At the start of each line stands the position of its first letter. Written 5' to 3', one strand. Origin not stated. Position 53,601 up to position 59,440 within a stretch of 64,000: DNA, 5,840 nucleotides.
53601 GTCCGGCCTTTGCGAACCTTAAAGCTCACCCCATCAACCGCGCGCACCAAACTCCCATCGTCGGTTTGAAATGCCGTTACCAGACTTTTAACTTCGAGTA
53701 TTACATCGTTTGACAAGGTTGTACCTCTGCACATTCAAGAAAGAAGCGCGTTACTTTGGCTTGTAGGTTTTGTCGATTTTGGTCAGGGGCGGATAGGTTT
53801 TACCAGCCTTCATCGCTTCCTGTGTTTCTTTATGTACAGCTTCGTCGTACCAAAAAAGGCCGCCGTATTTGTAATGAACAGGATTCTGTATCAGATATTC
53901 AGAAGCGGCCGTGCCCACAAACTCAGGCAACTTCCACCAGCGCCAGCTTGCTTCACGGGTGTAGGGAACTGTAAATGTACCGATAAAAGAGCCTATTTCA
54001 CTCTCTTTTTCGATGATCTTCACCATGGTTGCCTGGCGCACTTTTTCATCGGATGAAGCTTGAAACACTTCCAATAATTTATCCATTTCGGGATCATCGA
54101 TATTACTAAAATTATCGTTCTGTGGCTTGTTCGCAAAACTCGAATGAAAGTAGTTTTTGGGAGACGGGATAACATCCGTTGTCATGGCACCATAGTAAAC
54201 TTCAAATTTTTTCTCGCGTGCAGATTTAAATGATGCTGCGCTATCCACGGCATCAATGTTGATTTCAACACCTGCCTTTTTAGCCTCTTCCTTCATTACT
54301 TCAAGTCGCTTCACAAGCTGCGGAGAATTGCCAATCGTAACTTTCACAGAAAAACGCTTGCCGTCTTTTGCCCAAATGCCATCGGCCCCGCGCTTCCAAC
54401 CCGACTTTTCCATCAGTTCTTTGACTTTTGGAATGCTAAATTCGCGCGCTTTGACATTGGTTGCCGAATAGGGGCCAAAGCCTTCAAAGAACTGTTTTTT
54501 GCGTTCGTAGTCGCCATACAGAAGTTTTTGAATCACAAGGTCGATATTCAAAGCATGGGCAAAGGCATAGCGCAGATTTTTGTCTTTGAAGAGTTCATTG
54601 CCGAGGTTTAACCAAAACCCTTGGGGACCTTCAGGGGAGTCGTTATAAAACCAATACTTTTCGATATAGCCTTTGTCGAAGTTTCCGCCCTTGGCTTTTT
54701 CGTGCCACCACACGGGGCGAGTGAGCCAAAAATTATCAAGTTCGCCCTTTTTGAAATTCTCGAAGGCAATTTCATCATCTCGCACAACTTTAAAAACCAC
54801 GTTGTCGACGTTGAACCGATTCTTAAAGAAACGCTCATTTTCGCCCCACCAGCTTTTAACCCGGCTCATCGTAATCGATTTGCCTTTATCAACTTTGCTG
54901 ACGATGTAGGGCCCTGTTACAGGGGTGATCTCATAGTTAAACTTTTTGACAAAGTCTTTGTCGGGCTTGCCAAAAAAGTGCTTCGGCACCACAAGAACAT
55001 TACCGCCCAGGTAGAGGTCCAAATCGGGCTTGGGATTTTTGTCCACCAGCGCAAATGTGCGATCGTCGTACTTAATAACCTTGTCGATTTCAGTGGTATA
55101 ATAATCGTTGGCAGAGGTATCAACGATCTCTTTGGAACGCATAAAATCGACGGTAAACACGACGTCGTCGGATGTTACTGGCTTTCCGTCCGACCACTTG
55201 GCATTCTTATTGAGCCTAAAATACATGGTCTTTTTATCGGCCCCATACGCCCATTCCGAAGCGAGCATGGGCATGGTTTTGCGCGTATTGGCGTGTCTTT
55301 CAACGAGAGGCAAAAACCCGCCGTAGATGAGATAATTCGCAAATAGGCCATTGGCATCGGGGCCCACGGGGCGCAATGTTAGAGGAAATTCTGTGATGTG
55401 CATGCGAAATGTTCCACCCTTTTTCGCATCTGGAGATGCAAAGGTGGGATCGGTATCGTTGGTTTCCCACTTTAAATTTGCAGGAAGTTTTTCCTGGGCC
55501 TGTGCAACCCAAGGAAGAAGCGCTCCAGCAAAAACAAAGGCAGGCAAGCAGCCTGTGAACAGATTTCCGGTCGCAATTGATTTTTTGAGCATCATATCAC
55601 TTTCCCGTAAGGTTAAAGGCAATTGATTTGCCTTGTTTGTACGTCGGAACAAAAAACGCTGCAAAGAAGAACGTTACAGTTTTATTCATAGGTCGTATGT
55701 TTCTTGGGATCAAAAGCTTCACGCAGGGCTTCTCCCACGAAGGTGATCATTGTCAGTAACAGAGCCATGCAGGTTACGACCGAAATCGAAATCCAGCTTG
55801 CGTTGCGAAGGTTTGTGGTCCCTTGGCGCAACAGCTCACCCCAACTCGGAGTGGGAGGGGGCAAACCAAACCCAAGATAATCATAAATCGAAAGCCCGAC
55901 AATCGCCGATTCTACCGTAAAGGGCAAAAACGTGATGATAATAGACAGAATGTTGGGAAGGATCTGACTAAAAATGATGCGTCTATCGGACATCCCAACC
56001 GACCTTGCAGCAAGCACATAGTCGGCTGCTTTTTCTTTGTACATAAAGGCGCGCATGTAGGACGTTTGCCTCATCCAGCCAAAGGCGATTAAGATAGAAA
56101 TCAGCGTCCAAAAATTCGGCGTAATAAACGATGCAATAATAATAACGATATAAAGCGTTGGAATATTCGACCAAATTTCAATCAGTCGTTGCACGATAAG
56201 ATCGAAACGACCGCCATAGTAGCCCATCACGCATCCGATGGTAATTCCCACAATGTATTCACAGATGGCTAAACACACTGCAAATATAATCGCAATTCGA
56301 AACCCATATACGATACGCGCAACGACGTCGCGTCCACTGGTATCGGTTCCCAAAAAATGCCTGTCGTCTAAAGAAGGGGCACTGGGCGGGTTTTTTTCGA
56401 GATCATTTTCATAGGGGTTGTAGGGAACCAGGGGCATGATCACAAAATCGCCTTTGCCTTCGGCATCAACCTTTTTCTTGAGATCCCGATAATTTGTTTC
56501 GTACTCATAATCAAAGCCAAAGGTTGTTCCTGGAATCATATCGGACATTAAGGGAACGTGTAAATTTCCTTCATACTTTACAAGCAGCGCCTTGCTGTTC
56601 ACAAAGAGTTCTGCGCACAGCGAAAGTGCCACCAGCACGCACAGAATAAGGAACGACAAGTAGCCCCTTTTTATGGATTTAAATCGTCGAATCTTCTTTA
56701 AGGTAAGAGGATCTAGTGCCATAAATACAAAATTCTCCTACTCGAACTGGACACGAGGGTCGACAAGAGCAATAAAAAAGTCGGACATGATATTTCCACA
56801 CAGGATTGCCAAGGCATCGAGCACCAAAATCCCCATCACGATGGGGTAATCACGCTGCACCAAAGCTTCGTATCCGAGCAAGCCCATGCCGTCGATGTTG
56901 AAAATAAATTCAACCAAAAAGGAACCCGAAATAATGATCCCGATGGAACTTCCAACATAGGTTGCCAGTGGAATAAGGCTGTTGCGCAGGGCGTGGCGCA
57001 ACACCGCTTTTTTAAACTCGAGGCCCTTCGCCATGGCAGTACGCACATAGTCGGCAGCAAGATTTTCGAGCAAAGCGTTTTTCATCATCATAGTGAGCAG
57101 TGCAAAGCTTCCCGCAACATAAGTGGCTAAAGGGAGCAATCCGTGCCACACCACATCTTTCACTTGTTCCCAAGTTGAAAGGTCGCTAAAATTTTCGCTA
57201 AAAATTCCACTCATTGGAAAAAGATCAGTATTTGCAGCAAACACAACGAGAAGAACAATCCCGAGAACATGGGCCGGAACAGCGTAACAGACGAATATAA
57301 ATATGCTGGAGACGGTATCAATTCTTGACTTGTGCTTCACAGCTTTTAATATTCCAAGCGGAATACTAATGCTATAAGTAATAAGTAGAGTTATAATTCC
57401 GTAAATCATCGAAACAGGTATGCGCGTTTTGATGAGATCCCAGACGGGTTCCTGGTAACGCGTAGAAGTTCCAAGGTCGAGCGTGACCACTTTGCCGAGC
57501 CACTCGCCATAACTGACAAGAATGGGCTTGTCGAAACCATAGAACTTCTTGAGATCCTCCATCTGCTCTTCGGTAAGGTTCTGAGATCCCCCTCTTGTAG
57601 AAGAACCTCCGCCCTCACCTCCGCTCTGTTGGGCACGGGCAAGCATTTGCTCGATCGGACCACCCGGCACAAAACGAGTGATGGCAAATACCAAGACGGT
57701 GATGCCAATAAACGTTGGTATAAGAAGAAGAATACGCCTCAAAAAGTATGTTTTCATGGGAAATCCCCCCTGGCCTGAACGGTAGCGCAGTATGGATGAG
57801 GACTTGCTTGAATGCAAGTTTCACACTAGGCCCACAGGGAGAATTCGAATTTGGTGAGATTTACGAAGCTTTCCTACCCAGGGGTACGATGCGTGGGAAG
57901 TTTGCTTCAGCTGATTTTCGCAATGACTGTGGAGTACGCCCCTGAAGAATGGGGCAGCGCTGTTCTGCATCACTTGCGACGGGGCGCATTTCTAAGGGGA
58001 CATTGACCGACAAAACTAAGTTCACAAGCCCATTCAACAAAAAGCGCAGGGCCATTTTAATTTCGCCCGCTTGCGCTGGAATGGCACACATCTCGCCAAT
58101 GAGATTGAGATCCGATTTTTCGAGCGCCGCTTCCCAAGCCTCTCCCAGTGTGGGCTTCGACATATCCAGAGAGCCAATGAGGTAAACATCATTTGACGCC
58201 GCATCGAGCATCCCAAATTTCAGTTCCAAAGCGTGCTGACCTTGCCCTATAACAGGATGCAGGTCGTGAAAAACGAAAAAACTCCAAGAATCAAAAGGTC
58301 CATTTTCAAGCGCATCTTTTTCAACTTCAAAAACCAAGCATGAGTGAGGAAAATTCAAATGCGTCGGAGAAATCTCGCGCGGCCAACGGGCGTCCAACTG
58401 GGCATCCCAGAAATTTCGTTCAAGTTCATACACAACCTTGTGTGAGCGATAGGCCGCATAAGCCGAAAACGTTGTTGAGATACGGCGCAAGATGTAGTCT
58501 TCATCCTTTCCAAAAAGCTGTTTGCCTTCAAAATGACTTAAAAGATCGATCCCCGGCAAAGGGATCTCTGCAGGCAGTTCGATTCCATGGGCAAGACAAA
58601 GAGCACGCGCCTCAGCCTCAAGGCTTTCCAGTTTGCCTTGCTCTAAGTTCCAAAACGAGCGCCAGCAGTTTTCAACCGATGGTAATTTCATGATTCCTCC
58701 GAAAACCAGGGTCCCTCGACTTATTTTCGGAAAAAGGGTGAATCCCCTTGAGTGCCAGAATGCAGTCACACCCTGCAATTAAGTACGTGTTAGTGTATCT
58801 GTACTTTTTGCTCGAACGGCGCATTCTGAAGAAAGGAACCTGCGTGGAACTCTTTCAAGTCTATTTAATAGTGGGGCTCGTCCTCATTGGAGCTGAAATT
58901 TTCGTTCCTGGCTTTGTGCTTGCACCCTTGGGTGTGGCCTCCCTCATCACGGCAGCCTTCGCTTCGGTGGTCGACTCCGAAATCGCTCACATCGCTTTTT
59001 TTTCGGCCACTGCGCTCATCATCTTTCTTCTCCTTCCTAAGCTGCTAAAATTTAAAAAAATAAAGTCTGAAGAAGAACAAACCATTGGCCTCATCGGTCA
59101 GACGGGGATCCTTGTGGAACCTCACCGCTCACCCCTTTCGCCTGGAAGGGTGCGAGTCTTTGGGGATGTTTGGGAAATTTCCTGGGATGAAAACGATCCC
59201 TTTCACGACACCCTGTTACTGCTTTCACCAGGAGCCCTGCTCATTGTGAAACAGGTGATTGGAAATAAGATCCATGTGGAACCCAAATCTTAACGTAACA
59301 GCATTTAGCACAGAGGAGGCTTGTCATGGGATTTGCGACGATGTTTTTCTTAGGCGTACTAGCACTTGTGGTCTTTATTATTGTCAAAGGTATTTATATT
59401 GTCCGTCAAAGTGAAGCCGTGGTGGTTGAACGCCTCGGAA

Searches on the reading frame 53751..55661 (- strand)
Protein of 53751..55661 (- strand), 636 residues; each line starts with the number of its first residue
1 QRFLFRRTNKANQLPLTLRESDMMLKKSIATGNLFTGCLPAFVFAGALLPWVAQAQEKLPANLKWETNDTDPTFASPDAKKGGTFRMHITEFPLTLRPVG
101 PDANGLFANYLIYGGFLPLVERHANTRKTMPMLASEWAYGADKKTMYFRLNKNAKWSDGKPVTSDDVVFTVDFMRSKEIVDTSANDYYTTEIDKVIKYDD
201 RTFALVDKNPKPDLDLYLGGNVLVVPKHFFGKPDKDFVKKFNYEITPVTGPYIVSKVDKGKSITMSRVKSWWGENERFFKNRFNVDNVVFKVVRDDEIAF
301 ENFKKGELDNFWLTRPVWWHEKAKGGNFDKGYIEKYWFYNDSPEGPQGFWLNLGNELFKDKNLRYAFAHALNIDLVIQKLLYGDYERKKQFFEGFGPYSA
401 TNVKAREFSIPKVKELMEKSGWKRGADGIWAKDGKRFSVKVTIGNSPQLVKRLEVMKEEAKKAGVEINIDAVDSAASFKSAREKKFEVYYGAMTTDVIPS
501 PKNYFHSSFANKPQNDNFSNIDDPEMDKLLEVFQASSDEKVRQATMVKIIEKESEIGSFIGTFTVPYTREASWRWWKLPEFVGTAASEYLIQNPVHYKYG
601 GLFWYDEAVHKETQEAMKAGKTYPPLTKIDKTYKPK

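Call 49: search_protein_families(library=pfam, proteins=[window:53751-55661:-], max_evalue=0.00001)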
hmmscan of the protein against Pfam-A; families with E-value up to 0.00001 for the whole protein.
window:53751-55661:- (636 aa): 1 family
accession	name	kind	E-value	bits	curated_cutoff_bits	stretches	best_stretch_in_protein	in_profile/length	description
PF00496.27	SBP_bac_5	-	5e-58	197.4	32.4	1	130-514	3-366/368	Bacterial extracellular solute-binding proteins, family 5 Middle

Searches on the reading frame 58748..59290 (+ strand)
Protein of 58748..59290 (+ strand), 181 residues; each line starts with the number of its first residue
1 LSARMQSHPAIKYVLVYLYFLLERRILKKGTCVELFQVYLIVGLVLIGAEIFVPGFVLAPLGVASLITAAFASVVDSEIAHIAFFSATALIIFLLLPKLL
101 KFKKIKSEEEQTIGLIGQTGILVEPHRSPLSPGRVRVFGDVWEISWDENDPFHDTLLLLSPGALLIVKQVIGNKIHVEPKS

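Call 4: search_protein_families(library=pfam, proteins=[window:58748-59290:+], max_evalue=1)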
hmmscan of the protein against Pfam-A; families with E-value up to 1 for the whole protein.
window:58748-59290:+ (181 aa): 3 families
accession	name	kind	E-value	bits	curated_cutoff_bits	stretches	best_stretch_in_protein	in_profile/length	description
PF01957.25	NfeD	-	6.7e-05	23.5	29.1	1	115-179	4-57/57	NfeD-like C-terminal, partner-binding domain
PF24961.1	NfeD_membrane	-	0.0019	18.7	26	1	39-94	54-111/119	NfeD integral membrane domain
PF19517.4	DUF6050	-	0.33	11.7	27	1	12-108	17-107/116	Family of unknown function (DUF6050)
